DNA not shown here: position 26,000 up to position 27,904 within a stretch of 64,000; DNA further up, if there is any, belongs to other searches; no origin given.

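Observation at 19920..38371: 18-kb one-strand gene train: thiamine-pyrimidine salvage genes run straight into an uncharacterised B12 / CoA / amidohydrolase module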

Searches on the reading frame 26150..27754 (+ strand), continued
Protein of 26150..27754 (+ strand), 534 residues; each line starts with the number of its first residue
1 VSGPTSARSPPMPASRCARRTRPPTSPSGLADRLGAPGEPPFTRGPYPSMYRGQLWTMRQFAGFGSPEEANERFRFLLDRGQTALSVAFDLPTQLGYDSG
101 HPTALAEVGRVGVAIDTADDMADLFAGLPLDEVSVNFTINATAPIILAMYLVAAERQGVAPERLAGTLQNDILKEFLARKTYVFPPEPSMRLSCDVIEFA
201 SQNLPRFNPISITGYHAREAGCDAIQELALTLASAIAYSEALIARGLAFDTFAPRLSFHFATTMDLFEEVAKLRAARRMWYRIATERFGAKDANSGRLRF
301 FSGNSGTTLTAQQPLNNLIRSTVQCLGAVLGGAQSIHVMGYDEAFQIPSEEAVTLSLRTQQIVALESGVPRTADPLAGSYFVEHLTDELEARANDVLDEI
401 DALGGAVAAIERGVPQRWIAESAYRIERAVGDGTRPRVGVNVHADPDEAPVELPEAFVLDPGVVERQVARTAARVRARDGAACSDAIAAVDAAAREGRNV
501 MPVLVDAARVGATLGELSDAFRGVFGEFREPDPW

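Call 24: search_protein_families(library=ncbifam, proteins=[L002:16031-16738:+, L002:16739-17767:+, L002:17786-19297:+, L002:19309-20628:+, L002:15312-16034:+, L002:2215-3657:+], max_evalue=0.00001)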
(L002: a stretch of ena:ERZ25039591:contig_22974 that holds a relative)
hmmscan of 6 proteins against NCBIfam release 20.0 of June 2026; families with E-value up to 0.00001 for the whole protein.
L002:16031-16738:+ (235 aa): 3 families
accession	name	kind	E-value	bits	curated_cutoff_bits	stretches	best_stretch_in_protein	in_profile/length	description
TIGR04306.1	salvage_TenA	equivalog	6.2e-35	120.8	130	1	20-221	3-206/208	thiaminase II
NF011301.0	PRK14713.1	equivalog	5.7e-32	111.2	512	1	13-221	325-527/534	bifunctional hydroxymethylpyrimidine kinase/phosphomethylpyrimidine kinase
NF007070.0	PRK09517.1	equivalog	9.5e-20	70.5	761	1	24-220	560-749/755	multifunctional thiamine-phosphate pyrophosphorylase/synthase/phosphomethylpyrimidine kinase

L002:16739-17767:+ (342 aa): 24 families
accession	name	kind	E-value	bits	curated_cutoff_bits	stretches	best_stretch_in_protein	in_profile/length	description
NF006940.0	PRK09422.1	equivalog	1.1e-53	182.5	344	1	1-341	1-336/338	alcohol dehydrogenase AdhP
NF010344.0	PRK13771.1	subfamily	1e-49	169.4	349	1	3-339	3-332/334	putative alcohol dehydrogenase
TIGR00692.1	tdh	equivalog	6.6e-48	163.5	458.35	1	21-329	20-330/340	L-threonine 3-dehydrogenase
NF003808.0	PRK05396.1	equivalog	2.8e-47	161.3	380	1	12-328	13-329/341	L-threonine 3-dehydrogenase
NF041097.1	keto_inos_dh_IolM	equivalog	4.1e-46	157.4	450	1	3-331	31-381/389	scyllo-inosose 3-dehydrogenase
NF041172.1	AcrlCoa_red_Thmprot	equivalog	8.1e-45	153.2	500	1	1-337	1-331/334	acryloyl-CoA reductase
NF047908.1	AldhRedAhr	equivalog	1.9e-41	142.1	470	1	23-339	27-334/335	NADPH-dependent aldehyde reductase Ahr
TIGR03989.1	Rxyl_3153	subfamily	2.2e-41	142.3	440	2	118-329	142-360/370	NDMA-dependent alcohol dehydrogenase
NF007489.0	PRK10083.1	equivalog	2.1e-39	135.5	376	1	1-286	1-281/339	Zn-dependent oxidoreductase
TIGR03451.1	mycoS_dep_FDH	equivalog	1.9e-38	132.2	512.9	1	11-272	13-286/358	S-(hydroxymethyl)mycothiol dehydrogenase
TIGR02818.1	adh_III_F_hyde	equivalog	1.7e-35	122.8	543.95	1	8-272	10-295/368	S-(hydroxymethyl)glutathione dehydrogenase/class III alcohol dehydrogenase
TIGR03201.1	dearomat_had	equivalog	6.6e-33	114.2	338.65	1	21-336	20-345/349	6-hydroxycyclohex-1-ene-1-carbonyl-CoA dehydrogenase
TIGR03366.1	HpnZ_proposed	hypoth_equivalog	1.7e-32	112.9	328.1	1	23-264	4-253/315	putative phosphonate catabolism associated alcohol dehydrogenase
TIGR02822.1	adh_fam_2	subfamily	1.9e-32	112.7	283.5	1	11-337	14-327/329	zinc-binding alcohol dehydrogenase family protein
NF007642.0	PRK10309.1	equivalog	2.2e-29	102.8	550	1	1-251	1-247/347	galactitol-1-phosphate 5-dehydrogenase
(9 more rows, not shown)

L002:17786-19297:+ (503 aa): 43 families (the best 25 are shown)
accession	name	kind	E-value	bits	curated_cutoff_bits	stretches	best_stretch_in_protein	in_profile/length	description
TIGR01804.1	BADH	equivalog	6.8e-160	532.6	668.6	1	20-483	1-466/467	betaine-aldehyde dehydrogenase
NF045735.1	PaDhStyDPseudo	equivalog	5.6e-155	516.7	850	1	18-488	4-481/483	phenylacetaldehyde dehydrogenase StyD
NF010000.0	PRK13473.1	subfamily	1.4e-153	511.9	615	1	18-489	4-473/475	aminobutyraldehyde dehydrogenase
NF009725.0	PRK13252.1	equivalog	8.4e-151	502.7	593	1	18-492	8-483/488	betaine-aldehyde dehydrogenase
TIGR02299.1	HpaE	equivalog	1.6e-142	475.5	638.35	1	18-492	2-480/488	5-carboxymethyl-2-hydroxymuconate semialdehyde dehydrogenase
NF045736.1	PaDhStyDRhodo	equivalog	8.6e-142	473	800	1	18-486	4-475/479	phenylacetaldehyde dehydrogenase StyD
TIGR03216.1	OH_muco_semi_DH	equivalog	6.8e-133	443.8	693.25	1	18-488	2-479/481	2-hydroxymuconic semialdehyde dehydrogenase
NF007352.0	PRK09847.1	equivalog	1.1e-128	429.9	850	1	17-490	20-493/495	aldehyde dehydrogenase PuuC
TIGR01780.1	SSADH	subfamily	2.3e-126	422.3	646.35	1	35-484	2-448/448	succinate-semialdehyde dehydrogenase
NF050026.1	AcaldDHExaC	equivalog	6.8e-121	404.3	900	1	18-490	17-495/503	acetaldehyde dehydrogenase ExaC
TIGR03374.1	ABALDH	equivalog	3.4e-118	395.4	909.3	1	18-485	3-468/472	aminobutyraldehyde dehydrogenase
NF052305.1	DioxValDhHalo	equivalog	1.4e-114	383.6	750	1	18-488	6-481/483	2,5-dioxovalerate dehydrogenase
NF042993.1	AlphKGSA_gudD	equivalog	6.5e-112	374.7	770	1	20-488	7-480/481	alpha-ketoglutaric semialdehyde dehydrogenase GucD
NF006916.0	PRK09407.1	equivalog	7.4e-109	364.7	521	1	31-487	35-491/526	succinic semialdehyde dehydrogenase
NF008415.0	PRK11241.1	equivalog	3.2e-108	362.5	828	1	19-487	13-479/482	NADP-dependent succinate-semialdehyde dehydrogenase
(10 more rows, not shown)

L002:19309-20628:+ (439 aa): 46 families (the best 25 are shown)
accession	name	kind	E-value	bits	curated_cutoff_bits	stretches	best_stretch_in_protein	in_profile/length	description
NF004701.0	PRK06038.1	equivalog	3.8e-109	365.2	609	1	3-434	4-429/432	N-ethylammeline chlorohydrolase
NF005557.0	PRK07228.1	equivalog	2.1e-94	316.7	522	1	4-435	2-441/445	5'-deoxyadenosine deaminase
NF006252.0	PRK08393.1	equivalog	5.6e-90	302.4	617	1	5-425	3-417/424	N-ethylammeline chlorohydrolase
NF004995.0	PRK06380.1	subfamily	1.7e-82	277.6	567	1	5-422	3-414/418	metal-dependent hydrolase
NF005540.0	PRK07203.1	equivalog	3e-75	253.5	444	1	5-435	2-442/444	putative aminohydrolase SsnA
NF006549.0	PRK09045.1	equivalog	2e-74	250.8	540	1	5-425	10-433/444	TRZ/ATZ family hydrolase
TIGR03314.1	Se_ssnA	subfamily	4.7e-71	239.9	455.5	1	5-434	1-440/441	putative selenium metabolism protein SsnA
NF006055.0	PRK08203.1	equivalog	1.3e-62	211.8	532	1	3-433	5-452/455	8-oxoguanine deaminase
NF012037.0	PRK15493.1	equivalog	2.6e-59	201.1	779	1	8-425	6-427/435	bifunctional S-methyl-5'-thioadenosine deaminase/S-adenosylhomocysteine deaminase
NF009059.0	PRK12393.1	equivalog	9.9e-47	159.7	543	1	4-434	6-458/460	amidohydrolase family protein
NF006056.0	PRK08204.1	subfamily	2e-46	158.7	391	1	2-435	2-444/449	hypothetical protein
NF005211.0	PRK06687.1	equivalog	2.2e-42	145.3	703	1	8-415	5-417/419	TRZ/ATZ family protein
NF006681.0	PRK09229.1-2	equivalog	6.6e-40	137.2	362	1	25-420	22-439/451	formimidoylglutamate deiminase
TIGR02967.1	guan_deamin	equivalog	3.4e-38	131.7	375.4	1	25-372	7-367/401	guanine deaminase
NF004801.0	PRK06151.1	subfamily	2.1e-37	129.1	416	1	4-432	3-463/491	chlorohydrolase family protein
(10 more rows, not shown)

L002:15312-16034:+ (240 aa): 9 families
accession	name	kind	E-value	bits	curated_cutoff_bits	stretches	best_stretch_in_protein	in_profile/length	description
TIGR03338.1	phnR_burk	equivalog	4.5e-31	108.1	271.5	1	25-221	11-207/212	phosphonate utilization associated transcriptional regulator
NF003011.0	PRK03837.1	subfamily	9.1e-23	81.1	260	2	92-225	100-231/241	transcriptional regulator NanR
NF008576.0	PRK11534.1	equivalog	1.1e-13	51.3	218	1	32-121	14-103/225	DNA-binding transcriptional regulator CsiR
NF008504.0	PRK11414.1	equivalog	1.4e-13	51.1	225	1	27-209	13-197/221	GntR family transcriptional regulator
NF007001.0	PRK09464.1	equivalog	1.5e-13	51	330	1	22-85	7-71/254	pyruvate dehydrogenase complex transcriptional repressor PdhR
NF007741.0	PRK10421.1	equivalog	5.6e-12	45.6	311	1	24-87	6-70/262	transcriptional regulator LldR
NF007442.0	PRK09990.1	equivalog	1e-11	44.8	301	1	21-120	6-121/256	transcriptional regulator GlcC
NF052282.1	PLP_TF_PdxR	equivalog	5.3e-07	29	320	1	30-97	6-74/448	MocR-like pyridoxine biosynthesis transcription factor PdxR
NF008571.0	PRK11523.1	equivalog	3.6e-06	26.6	396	0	24-220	7-218/258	transcriptional regulator ExuR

L002:2215-3657:+ (480 aa): 2 families
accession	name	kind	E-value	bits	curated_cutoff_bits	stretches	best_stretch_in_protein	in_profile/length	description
TIGR03605.1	antibiot_sagB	domain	3.9e-20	72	78.4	1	86-239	2-172/173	SagB family peptide dehydrogenase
TIGR04511.1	SagB_rel_DH_2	exception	5e-11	42.3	240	0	110-158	219-267/380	putative peptide maturation dehydrogenase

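Call 25: search_protein_families(library=pfam, proteins=[L002:8641-9603:+, L002:7344-8636:+, L002:4539-5597:-, L002:2215-3657:+], max_evalue=0.01)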
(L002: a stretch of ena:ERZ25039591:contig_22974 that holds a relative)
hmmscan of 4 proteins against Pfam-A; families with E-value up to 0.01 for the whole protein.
L002:8641-9603:+ (320 aa): 0 families

L002:7344-8636:+ (430 aa): 2 families
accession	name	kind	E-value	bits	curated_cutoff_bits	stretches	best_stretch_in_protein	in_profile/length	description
PF01546.33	Peptidase_M20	-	2.5e-20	73.7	24.6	1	113-421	2-204/206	Peptidase family M20/M25/M40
PF07687.19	M20_dimer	-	9.5e-13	48.5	21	1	214-326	2-104/107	Peptidase dimerisation domain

L002:4539-5597:- (352 aa): 2 families
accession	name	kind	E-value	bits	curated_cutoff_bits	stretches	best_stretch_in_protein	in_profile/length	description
PF09084.16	NMT1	-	5.1e-50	170.8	20.5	1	61-275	1-212/216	NMT1/THI5 like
PF13379.11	NMT1_2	-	4.8e-05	23.7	24.7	1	49-121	3-74/252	NMT1-like family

L002:2215-3657:+ (480 aa): 1 family
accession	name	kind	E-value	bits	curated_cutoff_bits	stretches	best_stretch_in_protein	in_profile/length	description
PF00881.29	Nitroreductase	-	4.9e-09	37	23.5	1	160-239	89-166/167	Nitroreductase family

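Call 26: search_solved_structures(query=L002:8641-9603:+, max_evalue=1, show_alignments=1)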
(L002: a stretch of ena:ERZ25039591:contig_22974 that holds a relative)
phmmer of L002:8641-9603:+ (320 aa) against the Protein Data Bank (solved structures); distinct sequences matched with E-value up to 1: 2.
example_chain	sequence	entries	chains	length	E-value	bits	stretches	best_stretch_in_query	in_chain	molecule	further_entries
7cn3_A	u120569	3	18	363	2.7e-05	26.4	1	141-320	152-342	2,5-dihydroxypyridine 5,6-dioxygenase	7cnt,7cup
8amz_K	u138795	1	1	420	0.99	11.5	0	50-102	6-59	AAA domain-containing protein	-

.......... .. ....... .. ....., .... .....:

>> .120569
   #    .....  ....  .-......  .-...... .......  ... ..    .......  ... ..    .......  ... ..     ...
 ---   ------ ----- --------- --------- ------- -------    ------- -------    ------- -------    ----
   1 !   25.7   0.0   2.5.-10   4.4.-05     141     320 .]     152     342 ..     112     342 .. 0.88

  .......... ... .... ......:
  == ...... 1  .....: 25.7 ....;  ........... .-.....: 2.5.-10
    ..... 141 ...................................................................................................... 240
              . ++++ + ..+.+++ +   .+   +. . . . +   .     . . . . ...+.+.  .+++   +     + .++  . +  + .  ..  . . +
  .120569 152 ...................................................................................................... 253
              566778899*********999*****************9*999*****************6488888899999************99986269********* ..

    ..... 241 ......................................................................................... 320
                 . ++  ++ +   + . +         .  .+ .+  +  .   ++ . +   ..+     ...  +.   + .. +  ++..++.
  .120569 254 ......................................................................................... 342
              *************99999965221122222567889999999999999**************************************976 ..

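Call 27: search_solved_structures(query=L002:19309-20628:+, max_evalue=1e-20)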
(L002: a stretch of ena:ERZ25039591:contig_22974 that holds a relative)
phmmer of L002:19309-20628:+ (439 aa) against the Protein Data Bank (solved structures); distinct sequences matched with E-value up to 1e-20: 10.
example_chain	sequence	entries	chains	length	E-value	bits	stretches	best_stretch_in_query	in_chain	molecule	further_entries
4f0r_A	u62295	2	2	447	2.1e-51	178.3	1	7-420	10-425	5-methylthioadenosine/S-adenosylhomocysteine deaminase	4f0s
1j6p_A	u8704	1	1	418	8.8e-47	163.1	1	23-423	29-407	METAL-DEPENDENT HYDROLASE OF CYTOSINEDEMANIASE/CHLOROHYDROLASE FAMILY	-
1p1m_A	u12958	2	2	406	9.3e-47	163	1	51-423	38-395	Hypothetical protein TM0936 | Uncharacterized protein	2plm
3lnp_A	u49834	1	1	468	1.5e-45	159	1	51-425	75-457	Amidohydrolase family Protein OLEI01672_1_465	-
4v1x_A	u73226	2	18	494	1.3e-43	152.6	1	163-416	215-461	ATRAZINE CHLOROHYDROLASE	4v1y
3hpa_A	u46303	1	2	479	8.6e-41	143.3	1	5-432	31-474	AMIDOHYDROLASE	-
4dzh_A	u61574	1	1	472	3.8e-38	134.6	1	6-421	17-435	AMIDOHYDROLASE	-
7ww2_A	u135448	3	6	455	9.3e-38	133.3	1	5-425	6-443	8-oxoguanine deaminase | Hydroxydechloroatrazine ethylaminohydrolase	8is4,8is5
4dyk_A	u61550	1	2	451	3.9e-37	131.3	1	46-422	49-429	AMIDOHYDROLASE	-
4gbd_A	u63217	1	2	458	4.1e-37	131.2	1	46-422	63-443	Putative uncharacterized protein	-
